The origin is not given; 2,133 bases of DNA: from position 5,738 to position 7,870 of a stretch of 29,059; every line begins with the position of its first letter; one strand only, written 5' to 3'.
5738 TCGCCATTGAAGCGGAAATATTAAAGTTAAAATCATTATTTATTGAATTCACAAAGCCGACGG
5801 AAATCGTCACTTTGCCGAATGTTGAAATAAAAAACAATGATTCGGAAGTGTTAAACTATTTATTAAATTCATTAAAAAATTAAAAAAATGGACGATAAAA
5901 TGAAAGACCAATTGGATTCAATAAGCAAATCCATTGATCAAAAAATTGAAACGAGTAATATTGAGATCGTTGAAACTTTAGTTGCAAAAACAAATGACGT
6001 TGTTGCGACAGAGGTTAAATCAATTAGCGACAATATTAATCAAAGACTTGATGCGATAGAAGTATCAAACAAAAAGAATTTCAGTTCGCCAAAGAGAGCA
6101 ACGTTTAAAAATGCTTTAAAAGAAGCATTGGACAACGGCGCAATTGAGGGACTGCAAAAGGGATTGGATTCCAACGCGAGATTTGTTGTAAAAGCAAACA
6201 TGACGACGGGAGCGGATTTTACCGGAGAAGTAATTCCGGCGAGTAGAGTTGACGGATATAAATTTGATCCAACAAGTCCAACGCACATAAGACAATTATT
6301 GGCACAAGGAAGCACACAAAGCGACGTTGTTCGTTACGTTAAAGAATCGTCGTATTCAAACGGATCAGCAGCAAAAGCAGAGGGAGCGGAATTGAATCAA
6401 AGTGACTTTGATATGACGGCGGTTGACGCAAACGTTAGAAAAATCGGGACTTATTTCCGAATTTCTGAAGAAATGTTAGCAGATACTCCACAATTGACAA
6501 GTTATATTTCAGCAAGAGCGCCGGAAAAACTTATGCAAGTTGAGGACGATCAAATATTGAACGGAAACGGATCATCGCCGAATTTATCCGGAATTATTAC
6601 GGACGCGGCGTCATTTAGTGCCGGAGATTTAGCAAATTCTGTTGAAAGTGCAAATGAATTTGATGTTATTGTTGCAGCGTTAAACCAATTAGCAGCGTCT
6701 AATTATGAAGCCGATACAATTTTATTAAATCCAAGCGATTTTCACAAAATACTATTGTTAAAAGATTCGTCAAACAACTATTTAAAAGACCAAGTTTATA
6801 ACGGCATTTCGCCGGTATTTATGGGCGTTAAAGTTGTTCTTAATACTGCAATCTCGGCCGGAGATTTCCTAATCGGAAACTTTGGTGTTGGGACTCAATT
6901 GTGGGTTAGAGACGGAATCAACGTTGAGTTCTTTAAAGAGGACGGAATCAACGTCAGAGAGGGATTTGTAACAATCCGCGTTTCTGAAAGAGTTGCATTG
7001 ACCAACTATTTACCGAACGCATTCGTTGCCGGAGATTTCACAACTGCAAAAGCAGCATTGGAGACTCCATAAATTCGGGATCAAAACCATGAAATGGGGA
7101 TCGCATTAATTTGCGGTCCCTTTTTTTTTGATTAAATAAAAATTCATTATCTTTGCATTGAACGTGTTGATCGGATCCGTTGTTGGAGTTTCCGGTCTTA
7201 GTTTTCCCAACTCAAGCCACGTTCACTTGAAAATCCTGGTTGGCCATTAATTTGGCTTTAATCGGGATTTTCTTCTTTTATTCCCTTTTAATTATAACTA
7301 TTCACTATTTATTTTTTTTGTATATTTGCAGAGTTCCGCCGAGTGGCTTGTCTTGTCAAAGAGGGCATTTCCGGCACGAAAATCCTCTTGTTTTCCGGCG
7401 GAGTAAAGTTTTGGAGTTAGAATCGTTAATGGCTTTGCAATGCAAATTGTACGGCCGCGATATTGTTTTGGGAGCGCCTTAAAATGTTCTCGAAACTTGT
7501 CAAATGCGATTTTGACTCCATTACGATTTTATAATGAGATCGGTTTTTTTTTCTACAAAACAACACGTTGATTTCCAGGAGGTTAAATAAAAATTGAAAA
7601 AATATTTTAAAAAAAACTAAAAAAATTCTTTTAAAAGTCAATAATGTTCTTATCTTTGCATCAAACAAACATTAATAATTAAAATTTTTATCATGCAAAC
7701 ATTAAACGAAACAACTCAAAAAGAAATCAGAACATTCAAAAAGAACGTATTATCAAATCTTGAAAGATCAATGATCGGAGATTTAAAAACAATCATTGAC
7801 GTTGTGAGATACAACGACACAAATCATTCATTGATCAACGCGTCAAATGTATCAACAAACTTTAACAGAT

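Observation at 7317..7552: Promoter-driven ~220-nt ORF-less transcription unit with nested long-range helices (candidate novel phage ncRNA)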

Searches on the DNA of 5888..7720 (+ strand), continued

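Call 73: search_with_rna_model(model_id=R2, sources=[window, L001, L002, L003, L004, L005, L006, L007, L008, L009, L010, L011, L012, L013, L014, L015, L016, L017, L018, L019, L020, L021, L022, L023, L024, L025, L026, L027, L028, L029, L030, L031, L032, L033, L034, L035, L036, L037, L038, L039, L040, L041, L042, L043, L044, L045, L046, L047, L048, L049, L050, L051, L052, L053, L054, L055, L056, L057, L058, L059, L060, L061, L062, L063, L064, L065, L066, L067, L068, L069, L070, L071, L072, L073, L074, L075, L076, L077, L078, L079, L080, L081, L135], max_evalue=10, make_alignment=true, show_alignments=4)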
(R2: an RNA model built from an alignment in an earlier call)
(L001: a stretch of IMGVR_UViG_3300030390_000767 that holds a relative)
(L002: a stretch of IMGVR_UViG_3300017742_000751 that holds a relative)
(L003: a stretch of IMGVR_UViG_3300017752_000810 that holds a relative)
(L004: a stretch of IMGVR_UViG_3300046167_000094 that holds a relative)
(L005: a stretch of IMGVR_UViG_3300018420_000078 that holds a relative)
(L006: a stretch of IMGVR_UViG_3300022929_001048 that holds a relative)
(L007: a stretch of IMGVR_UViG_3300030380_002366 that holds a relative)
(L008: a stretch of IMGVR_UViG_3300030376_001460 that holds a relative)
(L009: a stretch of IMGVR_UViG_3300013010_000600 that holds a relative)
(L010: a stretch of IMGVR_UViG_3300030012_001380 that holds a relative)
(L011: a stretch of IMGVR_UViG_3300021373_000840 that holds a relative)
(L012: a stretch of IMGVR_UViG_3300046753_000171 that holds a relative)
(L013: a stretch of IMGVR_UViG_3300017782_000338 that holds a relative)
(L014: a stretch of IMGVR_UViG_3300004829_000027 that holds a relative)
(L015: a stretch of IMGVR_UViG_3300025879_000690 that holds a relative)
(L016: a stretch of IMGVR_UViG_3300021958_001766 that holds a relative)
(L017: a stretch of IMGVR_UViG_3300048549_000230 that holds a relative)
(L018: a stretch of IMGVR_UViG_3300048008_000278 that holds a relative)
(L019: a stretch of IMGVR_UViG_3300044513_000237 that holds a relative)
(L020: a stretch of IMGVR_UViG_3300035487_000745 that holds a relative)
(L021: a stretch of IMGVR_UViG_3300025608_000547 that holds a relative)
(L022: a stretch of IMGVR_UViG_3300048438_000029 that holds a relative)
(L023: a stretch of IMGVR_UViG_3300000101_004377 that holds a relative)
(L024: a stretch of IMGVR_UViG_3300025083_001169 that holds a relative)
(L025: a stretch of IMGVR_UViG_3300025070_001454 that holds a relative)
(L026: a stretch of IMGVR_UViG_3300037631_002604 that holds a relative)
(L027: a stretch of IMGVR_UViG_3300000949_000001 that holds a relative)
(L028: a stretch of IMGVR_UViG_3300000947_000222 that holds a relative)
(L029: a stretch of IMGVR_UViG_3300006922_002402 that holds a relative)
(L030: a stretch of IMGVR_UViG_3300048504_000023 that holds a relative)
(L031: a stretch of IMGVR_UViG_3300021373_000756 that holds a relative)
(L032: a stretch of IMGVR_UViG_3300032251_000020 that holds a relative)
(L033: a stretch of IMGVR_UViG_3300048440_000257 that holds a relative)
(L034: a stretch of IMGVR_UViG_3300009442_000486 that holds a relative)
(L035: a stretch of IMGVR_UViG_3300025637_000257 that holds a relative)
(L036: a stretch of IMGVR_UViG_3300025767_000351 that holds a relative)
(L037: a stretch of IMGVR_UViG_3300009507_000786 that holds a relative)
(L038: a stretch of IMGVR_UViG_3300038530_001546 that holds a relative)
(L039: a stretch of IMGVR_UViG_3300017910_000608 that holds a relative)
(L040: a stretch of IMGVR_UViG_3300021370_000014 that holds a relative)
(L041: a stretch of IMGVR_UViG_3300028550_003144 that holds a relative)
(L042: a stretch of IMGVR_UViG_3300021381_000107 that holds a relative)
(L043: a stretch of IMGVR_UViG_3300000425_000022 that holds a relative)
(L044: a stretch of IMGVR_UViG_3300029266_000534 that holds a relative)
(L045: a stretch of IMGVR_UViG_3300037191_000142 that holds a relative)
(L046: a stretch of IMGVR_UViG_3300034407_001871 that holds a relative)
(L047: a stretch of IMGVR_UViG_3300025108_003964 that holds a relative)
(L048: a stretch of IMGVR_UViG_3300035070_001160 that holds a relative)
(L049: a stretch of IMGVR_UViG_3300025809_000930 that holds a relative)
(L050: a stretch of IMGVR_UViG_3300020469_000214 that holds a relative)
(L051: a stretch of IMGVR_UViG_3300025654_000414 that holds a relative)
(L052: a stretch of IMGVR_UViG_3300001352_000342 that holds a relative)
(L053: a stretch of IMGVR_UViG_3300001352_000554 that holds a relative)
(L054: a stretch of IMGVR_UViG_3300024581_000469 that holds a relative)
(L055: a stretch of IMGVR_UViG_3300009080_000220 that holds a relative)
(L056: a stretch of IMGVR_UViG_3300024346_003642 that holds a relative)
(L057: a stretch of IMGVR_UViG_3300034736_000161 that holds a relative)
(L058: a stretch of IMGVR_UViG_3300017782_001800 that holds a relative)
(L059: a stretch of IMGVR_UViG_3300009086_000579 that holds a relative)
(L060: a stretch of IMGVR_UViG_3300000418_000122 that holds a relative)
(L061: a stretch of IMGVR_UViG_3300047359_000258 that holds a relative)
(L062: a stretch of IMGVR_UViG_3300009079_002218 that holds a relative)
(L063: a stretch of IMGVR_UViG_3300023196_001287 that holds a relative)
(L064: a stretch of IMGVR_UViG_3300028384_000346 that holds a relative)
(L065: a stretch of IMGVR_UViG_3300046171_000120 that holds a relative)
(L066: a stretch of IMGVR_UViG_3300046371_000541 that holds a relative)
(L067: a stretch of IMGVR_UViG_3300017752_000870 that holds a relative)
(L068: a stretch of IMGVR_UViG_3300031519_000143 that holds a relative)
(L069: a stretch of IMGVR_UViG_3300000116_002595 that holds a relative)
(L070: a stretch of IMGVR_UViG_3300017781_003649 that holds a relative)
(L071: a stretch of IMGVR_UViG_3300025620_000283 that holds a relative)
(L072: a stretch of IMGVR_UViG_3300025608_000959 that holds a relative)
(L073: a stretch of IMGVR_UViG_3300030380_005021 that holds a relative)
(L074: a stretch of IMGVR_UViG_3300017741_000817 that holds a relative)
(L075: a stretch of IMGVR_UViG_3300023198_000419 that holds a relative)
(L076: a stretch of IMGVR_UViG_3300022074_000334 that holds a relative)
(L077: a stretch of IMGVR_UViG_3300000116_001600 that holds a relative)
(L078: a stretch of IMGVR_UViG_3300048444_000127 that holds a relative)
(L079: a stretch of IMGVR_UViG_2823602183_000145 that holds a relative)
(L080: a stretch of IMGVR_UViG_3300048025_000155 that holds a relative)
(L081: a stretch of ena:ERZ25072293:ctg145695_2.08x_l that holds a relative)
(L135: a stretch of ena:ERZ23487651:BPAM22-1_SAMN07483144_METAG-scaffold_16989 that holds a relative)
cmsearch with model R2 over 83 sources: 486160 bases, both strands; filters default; matches with E-value up to 10: 14.
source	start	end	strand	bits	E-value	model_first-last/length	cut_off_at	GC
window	7403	7523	+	145.8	3.7e-35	1-121/121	no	0.39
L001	4518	4636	+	137.7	5.1e-33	1-121/121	no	0.36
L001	4524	4642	-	27.6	0.00084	1-121/121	no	0.36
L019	3757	3850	-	17.1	0.5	1-121/121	no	0.31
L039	2875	2967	-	16.2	0.87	1-121/121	no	0.3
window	7409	7529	-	15.9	1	1-121/121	no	0.39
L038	10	47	+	15.5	1.4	1-121/121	no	0.29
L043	1703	1839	-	15.5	1.4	1-121/121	no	0.33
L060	1703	1839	-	15.5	1.4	1-121/121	no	0.33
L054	4651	4712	-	15.4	1.5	1-121/121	no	0.32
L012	45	152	-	14.7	2.3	1-121/121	no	0.34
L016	1988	2038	-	14.4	2.7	1-121/121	no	0.31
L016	4413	4474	-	12.9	6.6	1-121/121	no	0.29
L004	2237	2287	-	12.6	8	1-121/121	no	0.29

Alignment A7: 14 matches aligned to the model, 216 columns, each read 5' to 3' on its own strand. Consensus structure (alignment columns), stored with it:
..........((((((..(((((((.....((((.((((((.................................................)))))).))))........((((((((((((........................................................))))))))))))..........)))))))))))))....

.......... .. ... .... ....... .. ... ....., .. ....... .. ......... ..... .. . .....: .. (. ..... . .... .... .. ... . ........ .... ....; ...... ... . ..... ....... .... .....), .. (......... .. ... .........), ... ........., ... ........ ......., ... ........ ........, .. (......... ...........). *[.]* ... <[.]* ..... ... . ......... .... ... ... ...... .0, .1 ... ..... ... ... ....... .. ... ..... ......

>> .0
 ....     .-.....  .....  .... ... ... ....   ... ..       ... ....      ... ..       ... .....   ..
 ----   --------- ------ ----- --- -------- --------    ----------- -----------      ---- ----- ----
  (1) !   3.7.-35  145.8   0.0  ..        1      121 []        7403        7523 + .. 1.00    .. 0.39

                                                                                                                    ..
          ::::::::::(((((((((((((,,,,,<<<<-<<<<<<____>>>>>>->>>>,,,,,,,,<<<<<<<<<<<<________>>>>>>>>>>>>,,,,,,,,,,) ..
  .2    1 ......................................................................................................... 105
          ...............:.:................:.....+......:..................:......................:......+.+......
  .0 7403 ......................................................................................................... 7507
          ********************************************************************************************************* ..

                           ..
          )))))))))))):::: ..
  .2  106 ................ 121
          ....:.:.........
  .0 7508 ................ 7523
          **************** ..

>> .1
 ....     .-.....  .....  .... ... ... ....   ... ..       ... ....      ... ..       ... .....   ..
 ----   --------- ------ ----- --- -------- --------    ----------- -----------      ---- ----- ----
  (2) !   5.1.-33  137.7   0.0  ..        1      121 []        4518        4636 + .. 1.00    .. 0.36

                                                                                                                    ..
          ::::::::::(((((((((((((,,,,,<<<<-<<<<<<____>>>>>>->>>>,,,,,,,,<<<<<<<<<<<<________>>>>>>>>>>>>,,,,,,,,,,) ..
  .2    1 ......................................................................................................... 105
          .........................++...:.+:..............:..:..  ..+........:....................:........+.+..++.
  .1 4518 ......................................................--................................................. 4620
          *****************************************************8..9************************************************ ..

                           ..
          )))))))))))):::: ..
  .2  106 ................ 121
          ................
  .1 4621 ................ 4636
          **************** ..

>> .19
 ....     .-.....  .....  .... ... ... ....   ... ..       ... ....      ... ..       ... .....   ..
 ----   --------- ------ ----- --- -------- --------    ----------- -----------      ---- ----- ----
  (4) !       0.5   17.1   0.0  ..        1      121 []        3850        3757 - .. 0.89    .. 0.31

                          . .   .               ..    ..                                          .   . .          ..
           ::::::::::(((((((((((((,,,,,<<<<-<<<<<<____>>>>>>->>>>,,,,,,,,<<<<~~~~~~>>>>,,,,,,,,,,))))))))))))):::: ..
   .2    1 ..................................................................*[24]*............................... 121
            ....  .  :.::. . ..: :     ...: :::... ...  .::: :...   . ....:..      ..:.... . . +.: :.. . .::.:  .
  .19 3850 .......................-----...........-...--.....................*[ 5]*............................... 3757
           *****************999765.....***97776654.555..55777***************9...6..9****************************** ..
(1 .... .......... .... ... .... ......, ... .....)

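Call 74: search_with_rna_model(model_id=R2, source=L081, start=4900, end=5500, filters=off, max_evalue=10, show_alignments=2)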
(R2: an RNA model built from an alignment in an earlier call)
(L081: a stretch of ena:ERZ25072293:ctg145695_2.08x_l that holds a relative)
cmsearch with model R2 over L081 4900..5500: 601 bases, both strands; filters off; matches with E-value up to 10: 9.
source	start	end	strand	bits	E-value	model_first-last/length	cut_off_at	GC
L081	4925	4970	+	10.4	0.039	1-121/121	no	0.3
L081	4972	5070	-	9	0.09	1-121/121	no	0.33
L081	5276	5295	+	4.8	1.2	69-88/121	no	0.65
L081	5084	5109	-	4.4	1.5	29-54/121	no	0.5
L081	5066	5119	+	4.4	1.5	1-121/121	no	0.48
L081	4986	5046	+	3.7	2.3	1-121/121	no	0.39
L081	5438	5472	+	3.3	3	1-121/121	no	0.2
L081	5316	5346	+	2.8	3.9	1-121/121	no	0.39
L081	5441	5480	-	1.7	7.6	1-121/121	no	0.2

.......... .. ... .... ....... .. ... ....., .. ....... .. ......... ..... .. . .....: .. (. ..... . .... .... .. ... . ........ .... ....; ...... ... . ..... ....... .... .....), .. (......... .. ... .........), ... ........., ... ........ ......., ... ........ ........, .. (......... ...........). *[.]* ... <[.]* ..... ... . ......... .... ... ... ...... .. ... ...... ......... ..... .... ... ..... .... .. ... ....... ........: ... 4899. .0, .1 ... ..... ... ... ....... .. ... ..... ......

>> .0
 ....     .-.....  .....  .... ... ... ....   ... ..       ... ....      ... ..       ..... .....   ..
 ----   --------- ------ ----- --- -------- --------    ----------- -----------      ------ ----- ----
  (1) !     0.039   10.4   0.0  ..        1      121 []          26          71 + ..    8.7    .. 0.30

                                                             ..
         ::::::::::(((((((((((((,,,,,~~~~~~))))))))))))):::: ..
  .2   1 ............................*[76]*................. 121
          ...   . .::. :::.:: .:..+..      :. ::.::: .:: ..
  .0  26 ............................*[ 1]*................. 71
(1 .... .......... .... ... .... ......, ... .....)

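Call 75: search_rna_families(source=L081, start=4900, end=5500, threshold=evalue, max_evalue=5)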
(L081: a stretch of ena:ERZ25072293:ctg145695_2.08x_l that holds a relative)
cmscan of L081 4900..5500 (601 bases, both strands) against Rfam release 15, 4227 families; matches with E-value up to 5: 5.
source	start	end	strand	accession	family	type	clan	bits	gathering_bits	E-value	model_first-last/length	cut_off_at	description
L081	4923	5053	+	RF02334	TtnuHACA28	Gene; snRNA; snoRNA; HACA-box;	-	20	130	1.1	1-134/134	no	Tetrahymena snoRNA TtnuHACA28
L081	5288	5362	+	RF02450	ncr1175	Gene; sRNA;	-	17.8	60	1.3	1-110/110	no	Bacillus sRNA ncr1175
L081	4935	4973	+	RF00489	ctRNA_p42d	Gene; antisense;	-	15.9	50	2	1-46/46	no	ctRNA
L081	5448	5488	-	RF02143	HYMAI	Gene; lncRNA;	-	13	80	3.4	201-241/241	no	Hydatidiform mole associated and imprinted conserved region 1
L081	4933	5001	-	RF01675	CrcZ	Gene; sRNA;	-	10.3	95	1.9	1-398/398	no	Pseudomonas sRNA CrcZ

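Call 76: search_rna_families(source=L053, start=1230, end=1770, threshold=evalue, max_evalue=5)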
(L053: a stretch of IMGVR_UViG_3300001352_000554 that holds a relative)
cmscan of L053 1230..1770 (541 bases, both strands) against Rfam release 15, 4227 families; matches with E-value up to 5: 7.
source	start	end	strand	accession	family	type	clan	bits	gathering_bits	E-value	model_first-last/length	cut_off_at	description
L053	1521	1587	+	RF00712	mir-460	Gene; miRNA;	-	21.7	52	0.012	1-77/77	no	mir-460 microRNA precursor family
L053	1230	1295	+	RF00557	L10_leader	Cis-reg; leader;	-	21.2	44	0.31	70-138/138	5'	Ribosomal protein L10 leader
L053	1230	1286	+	RF02057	STnc40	Gene; sRNA;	-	20.4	45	0.55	18-70/70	5'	Salmonella enterica sRNA STnc40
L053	1257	1313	-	RF02844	RefA9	Gene; antisense;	-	18.1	49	3.7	1-64/64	no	Enterococcus sRNA A9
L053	1670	1709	+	RF01726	SAM-II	Cis-reg; riboswitch;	-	15.3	44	3.9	1-60/60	no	SAM-II riboswitch aptamer (SAM-II long loop)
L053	1244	1291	+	RF02056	STnc390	Gene; sRNA;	-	14.6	50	3.2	11-59/60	no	Salmonella sRNA STnc390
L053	1575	1651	-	RF02849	Ysr197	Gene; sRNA;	-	12.3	167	1.4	1-254/254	no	Yersinia sRNA 197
